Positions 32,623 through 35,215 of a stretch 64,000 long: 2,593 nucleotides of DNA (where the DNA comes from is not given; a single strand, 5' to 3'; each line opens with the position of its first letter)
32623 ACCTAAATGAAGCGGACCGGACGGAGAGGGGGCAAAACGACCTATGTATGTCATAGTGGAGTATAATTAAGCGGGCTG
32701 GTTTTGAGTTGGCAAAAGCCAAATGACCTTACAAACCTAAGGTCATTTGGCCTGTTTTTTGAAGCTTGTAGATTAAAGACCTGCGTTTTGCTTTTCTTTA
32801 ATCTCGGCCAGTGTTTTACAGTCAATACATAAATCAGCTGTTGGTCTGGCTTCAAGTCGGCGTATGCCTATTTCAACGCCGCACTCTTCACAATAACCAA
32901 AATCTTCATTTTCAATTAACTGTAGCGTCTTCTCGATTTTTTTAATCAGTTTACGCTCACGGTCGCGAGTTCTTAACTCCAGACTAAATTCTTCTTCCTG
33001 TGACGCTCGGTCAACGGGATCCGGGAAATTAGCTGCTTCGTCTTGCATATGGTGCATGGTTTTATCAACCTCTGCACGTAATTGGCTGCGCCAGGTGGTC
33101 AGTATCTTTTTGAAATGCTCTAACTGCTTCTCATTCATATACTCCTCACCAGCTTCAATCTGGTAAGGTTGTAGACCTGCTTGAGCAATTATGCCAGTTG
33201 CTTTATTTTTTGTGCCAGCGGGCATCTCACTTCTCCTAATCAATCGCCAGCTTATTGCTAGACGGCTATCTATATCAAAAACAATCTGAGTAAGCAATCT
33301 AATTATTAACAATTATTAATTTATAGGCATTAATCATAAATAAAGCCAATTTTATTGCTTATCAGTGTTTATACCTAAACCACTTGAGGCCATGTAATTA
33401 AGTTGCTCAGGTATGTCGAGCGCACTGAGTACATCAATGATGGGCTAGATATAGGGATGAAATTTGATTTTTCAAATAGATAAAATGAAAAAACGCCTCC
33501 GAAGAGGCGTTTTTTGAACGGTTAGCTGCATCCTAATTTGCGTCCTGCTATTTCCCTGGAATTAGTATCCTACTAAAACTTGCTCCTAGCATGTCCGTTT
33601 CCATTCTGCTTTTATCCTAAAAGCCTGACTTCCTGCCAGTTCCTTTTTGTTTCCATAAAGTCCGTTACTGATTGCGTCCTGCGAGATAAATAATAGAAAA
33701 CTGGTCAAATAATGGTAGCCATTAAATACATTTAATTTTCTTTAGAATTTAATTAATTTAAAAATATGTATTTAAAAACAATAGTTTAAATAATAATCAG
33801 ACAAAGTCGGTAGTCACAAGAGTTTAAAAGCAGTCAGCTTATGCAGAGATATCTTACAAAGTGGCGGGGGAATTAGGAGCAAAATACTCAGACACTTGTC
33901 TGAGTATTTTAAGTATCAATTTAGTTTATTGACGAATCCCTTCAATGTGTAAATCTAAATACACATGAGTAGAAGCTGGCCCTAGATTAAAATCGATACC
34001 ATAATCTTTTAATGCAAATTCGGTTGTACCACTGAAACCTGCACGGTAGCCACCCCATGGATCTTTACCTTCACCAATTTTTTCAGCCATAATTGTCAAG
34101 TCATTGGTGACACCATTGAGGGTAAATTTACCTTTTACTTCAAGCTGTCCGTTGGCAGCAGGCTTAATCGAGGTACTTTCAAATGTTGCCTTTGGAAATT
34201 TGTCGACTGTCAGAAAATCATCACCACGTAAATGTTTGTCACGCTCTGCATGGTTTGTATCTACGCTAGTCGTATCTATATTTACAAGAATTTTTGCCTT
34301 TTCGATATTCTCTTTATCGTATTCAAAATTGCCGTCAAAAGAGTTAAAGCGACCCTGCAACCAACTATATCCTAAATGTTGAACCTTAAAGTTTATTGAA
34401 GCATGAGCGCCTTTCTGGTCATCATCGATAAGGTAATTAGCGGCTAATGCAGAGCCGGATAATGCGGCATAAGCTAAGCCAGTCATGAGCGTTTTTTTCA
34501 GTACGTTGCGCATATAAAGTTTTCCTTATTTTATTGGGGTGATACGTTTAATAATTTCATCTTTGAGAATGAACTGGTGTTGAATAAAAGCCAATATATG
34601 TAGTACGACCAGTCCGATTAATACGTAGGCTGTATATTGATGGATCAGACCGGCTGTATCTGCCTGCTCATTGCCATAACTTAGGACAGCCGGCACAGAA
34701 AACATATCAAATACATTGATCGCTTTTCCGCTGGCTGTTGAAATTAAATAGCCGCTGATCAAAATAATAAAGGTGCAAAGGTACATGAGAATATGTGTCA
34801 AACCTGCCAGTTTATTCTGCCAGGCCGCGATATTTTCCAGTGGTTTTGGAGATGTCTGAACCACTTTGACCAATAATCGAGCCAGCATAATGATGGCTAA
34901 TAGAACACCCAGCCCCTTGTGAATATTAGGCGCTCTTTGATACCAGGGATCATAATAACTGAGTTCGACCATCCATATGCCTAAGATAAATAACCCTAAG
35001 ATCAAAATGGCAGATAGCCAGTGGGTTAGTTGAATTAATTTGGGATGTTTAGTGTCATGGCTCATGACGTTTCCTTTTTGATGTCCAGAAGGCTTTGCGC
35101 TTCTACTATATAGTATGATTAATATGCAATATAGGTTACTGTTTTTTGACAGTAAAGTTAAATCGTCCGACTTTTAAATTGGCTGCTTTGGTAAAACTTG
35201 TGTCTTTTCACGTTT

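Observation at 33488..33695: Unannotated CsrB/Rsm-type sponge RNA between dksA and yceI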

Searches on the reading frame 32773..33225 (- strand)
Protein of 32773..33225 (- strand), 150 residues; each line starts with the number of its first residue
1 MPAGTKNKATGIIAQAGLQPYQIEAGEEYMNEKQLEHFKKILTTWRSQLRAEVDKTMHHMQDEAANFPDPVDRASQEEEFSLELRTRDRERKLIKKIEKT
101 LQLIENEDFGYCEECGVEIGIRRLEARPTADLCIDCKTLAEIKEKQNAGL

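Call 9: find_related_loci(query=window:32773-33225:-, collection=genome_contigs, flank=2500)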
Query window:32773-33225:- (150 aa) in genome_contigs; peptide patterns used: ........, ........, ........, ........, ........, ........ (x = any residue, [..] = any of these).
600 stretches matched a pattern (row limit reached: there are more); 490 encode a relative of the query (tblastn E <= 1e-3); the best 80 are kept; 80 distinct loci.
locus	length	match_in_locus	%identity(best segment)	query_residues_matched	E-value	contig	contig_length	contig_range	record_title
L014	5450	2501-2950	95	1-150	1e-95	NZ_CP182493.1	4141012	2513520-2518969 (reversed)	Catenovulum sp. SX2 chromosome, complete genome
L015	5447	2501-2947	79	1-149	9e-80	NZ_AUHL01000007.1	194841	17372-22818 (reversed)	Pseudidiomarina sediminum DSM 21906 G535DRAFT_scaffold00004.4_C, whole genome shotgun sequence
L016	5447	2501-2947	79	1-149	1e-79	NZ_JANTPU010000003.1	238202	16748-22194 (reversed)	Pseudidiomarina sp. CB1 3, whole genome shotgun sequence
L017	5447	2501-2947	79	1-149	3e-79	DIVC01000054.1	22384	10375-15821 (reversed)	MAG TPA_asm: Idiomarina sp. UBA6142 UBA6142_contig_19460, whole genome shotgun sequence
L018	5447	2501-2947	78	1-149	1e-78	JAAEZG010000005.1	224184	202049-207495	MAG: Gammaproteobacteria bacterium isolate P03SST1bin.20 NODE_37_length_224184_cov_35.4775, whole genome shotgun sequenc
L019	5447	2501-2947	78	1-149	1e-78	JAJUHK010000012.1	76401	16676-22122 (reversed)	MAG: Pseudidiomarina indica isolate bin62 k141_668047_length_76401_cov_346.9375, whole genome shotgun sequence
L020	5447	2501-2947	79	1-149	7e-79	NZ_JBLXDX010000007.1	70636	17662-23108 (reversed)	MAG: Pseudidiomarina aestuarii isolate ES20-19 S20maxbin_out.060RE.5K@7, whole genome shotgun sequence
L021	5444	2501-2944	79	1-149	1e-78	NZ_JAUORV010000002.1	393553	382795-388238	Aliiglaciecola sp. 3_MG-2023 strain C1R02 EFHKEOBH_2, whole genome shotgun sequence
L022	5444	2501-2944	79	1-149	1e-78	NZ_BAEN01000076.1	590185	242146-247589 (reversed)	Aliiglaciecola lipolytica E3, whole genome shotgun sequence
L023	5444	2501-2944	78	1-149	2e-78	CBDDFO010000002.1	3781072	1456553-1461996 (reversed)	MAG: Aliiglaciecola sp. isolate 1b1b4d2c-c5d8-482b-bdc0-32fa47c29e81 genome assembly, contig: contig_2, whole genome sho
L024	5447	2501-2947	79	1-149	2e-78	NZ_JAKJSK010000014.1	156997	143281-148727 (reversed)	Photobacterium satsumensis strain JAMM1754 JAMM1754_scaffold_8, whole genome shotgun sequence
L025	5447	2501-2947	79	1-149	3e-78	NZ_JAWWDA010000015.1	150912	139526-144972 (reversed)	MAG: Photobacterium sp. isolate HN18.bin.2 k141_276420_length_150912_cov_32.9980, whole genome shotgun sequence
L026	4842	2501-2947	78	1-149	3e-78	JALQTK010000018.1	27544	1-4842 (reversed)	MAG: Pseudidiomarina sp. isolate DAH.19 NODE_18_length_27544_cov_8.639859, whole genome shotgun sequence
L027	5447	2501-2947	78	1-149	5e-78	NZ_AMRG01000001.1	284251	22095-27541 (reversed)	Idiomarina xiamenensis 10-D-4 contig1, whole genome shotgun sequence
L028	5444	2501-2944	79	1-149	4e-78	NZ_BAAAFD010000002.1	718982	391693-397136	Aliiglaciecola litoralis strain JCM 15896 sequence02, whole genome shotgun sequence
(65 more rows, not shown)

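Call 41: search_protein_families(library=ncbifam, proteins=[window:32773-33225:-], max_evalue=0.00001)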
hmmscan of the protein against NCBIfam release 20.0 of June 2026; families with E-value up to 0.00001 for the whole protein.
window:32773-33225:- (150 aa): 5 families
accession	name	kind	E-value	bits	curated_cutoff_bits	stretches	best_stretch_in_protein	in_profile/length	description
NF008045.0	PRK10778.1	equivalog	4.6e-79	263.9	289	1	6-149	8-151/151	RNA polymerase-binding protein DksA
TIGR02420.1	dksA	equivalog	3.5e-51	172.3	115.5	1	30-138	1-109/110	RNA polymerase-binding protein DksA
NF033459.1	DksA_like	equivalog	1.5e-20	73.6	105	1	33-141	1-110/113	RNA polymerase-binding protein DksA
TIGR02890.1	bacill_yteA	subfamily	2.2e-15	57.1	134.4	1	34-142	2-119/159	regulatory protein, yteA family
TIGR02419.1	C4_traR_proteo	subfamily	3.4e-10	40.3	59.7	1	69-141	1-64/64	phage/conjugal plasmid C-4 type zinc finger protein, TraR family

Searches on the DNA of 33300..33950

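Call 4: search_rna_families(source=window, start=33300, end=33950, threshold=evalue, max_evalue=10, show_alignments=5)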
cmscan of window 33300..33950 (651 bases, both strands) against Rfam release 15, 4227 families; matches with E-value up to 10: 17.
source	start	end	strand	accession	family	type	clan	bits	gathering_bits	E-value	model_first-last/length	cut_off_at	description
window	33479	33687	-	RF00018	CsrB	Gene; sRNA;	CL00106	30.6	71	1.1e-06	1-356/356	no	CsrB/RsmB RNA family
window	33470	33537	-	RF02621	BSnc120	Gene; sRNA;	-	23.1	114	0.0095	1-88/88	no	Brucella sRNA 120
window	33429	33515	+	RF02747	FtrA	Gene; sRNA;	-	21.6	134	1.3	1-111/111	no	Francisella sRNA A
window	33457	33519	+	RF02063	STnc350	Gene; sRNA;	-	21.4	60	0.19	1-68/68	no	Salmonella enterica sRNA STnc350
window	33456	33519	+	RF01859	Phe_leader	Cis-reg; leader;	-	20.6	55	0.73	1-125/125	no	Phenylalanine leader peptide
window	33456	33552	-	RF01770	rimP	Cis-reg; leader;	-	20.6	47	0.82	1-102/102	no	Gammaprotebacteria rimP leader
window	33477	33553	-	RF02502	Atu_C8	Gene; sRNA;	-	20.4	50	0.22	1-122/122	no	Rhizobiales sRNA Atu_C8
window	33467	33518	-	RF01096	PK-HAV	Cis-reg;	-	20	50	9.8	1-56/56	no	HepA virus 3'-terminal pseudoknot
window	33495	33531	-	RF01716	PhotoRC-I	Cis-reg;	-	19.1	45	0.019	1-44/44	no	PhotoRC-I RNA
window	33409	33531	-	RF00092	SNORA63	Gene; snRNA; snoRNA; HACA-box;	-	19.1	90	1.3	1-130/130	no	Small nucleolar RNA SNORA63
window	33451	33504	+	RF01183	SNORD19B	Gene; snRNA; snoRNA; CD-box;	CL00048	18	50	6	1-84/84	no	Small nucleolar RNA SNORD19B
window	33447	33539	-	RF00097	snoR71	Gene; snRNA; snoRNA; CD-box;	-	17.9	40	0.85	1-107/107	no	Plant small nucleolar RNA R71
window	33485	33540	-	RF00106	RNAI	Gene; antisense;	-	17.7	47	0.97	1-102/102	no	RNAI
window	33642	33728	+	RF02575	DM_SisR1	Gene;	-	16.3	62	0.3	1-389/389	no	Drosophila melanogaster stable intronic sequence RNA 1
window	33880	33910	-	RF04001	mir-7918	Gene; miRNA;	-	15.9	80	2.6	1-58/58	no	mir-7918 microRNA precursor family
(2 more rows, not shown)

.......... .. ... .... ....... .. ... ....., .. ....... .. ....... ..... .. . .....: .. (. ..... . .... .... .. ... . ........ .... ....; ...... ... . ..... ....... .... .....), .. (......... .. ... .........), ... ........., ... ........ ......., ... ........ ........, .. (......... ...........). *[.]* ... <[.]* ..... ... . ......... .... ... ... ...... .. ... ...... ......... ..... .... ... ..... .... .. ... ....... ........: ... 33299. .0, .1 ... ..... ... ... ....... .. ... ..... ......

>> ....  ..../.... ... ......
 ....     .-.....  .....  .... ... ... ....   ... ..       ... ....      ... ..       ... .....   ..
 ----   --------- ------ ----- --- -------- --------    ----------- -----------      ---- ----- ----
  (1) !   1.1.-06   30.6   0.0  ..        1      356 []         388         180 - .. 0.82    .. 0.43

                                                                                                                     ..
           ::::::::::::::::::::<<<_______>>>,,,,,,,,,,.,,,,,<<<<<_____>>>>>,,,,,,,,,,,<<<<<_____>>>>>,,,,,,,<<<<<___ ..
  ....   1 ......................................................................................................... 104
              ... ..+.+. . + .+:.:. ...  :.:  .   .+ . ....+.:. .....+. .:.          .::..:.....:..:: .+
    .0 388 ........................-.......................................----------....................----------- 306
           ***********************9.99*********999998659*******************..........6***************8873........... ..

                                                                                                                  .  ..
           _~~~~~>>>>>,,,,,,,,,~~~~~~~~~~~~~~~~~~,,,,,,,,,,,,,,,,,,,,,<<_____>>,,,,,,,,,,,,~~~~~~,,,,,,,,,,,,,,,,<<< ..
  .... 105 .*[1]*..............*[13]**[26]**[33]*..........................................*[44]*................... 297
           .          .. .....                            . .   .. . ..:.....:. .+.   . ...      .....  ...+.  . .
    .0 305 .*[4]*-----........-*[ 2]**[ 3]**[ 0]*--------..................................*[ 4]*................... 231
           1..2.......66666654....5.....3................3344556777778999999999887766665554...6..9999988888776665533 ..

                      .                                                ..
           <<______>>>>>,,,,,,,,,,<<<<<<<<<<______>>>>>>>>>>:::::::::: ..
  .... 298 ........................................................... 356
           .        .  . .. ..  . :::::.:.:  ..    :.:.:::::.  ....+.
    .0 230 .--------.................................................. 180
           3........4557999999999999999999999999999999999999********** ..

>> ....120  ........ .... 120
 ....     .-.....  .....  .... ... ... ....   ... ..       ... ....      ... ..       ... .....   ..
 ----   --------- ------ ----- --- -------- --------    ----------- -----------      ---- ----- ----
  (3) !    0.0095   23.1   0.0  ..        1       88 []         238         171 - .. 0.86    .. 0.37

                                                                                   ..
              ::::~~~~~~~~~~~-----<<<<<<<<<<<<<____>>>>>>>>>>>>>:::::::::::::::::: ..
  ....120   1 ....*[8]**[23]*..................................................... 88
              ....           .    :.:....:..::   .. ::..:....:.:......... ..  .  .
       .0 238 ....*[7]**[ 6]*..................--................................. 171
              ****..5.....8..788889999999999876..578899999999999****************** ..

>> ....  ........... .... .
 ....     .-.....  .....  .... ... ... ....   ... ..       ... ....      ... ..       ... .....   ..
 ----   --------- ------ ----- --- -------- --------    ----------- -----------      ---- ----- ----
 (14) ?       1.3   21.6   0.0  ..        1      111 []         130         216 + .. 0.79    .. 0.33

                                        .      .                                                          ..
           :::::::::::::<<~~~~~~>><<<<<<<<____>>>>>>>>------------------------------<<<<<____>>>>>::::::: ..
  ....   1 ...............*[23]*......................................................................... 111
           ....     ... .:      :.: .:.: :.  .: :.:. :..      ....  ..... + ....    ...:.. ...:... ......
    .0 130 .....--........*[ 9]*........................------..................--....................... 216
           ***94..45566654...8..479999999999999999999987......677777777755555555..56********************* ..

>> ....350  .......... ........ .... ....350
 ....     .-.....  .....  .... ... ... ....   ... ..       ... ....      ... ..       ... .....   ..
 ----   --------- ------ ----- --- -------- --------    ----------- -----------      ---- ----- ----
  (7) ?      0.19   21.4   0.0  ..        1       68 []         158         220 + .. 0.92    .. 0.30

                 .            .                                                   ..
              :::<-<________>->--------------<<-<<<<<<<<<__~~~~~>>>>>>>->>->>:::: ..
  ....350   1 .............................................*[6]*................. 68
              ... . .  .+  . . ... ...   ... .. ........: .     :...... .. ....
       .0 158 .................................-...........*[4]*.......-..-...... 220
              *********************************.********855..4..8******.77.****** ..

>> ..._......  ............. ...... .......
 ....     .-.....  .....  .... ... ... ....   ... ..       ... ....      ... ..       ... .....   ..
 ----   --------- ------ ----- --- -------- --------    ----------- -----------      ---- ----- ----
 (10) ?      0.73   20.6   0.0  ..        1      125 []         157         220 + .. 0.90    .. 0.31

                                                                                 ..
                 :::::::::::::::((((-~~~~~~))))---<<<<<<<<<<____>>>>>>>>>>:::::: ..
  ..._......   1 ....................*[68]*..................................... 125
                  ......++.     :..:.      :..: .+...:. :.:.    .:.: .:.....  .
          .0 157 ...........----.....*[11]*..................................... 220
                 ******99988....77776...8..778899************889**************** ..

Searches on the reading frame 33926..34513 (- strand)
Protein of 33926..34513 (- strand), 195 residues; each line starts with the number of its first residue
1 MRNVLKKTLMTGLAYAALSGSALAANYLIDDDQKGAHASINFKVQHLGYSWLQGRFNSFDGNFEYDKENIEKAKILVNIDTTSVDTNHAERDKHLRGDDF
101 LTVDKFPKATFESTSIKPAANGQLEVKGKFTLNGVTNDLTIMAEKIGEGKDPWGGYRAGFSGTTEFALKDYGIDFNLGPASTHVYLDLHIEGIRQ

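Call 41: search_protein_families(library=ncbifam, proteins=[window:33926-34513:-], max_evalue=0.00001)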
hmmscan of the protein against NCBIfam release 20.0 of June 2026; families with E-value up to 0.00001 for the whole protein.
window:33926-34513:- (195 aa): 1 family
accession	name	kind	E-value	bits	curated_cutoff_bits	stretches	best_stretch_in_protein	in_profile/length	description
NF002994.0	PRK03757.1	equivalog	4.6e-83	277.7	232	1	6-195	2-191/191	YceI family protein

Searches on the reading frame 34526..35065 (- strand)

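Call 41: search_protein_families(library=ncbifam, proteins=[window:34526-35065:-], max_evalue=0.00001)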
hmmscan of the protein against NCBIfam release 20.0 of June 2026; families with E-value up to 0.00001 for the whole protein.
window:34526-35065:- (179 aa): 1 family
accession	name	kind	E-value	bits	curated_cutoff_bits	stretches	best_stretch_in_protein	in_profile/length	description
NF008566.0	PRK11513.1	equivalog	4.5e-10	39.6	170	1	10-179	8-174/176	cytochrome b561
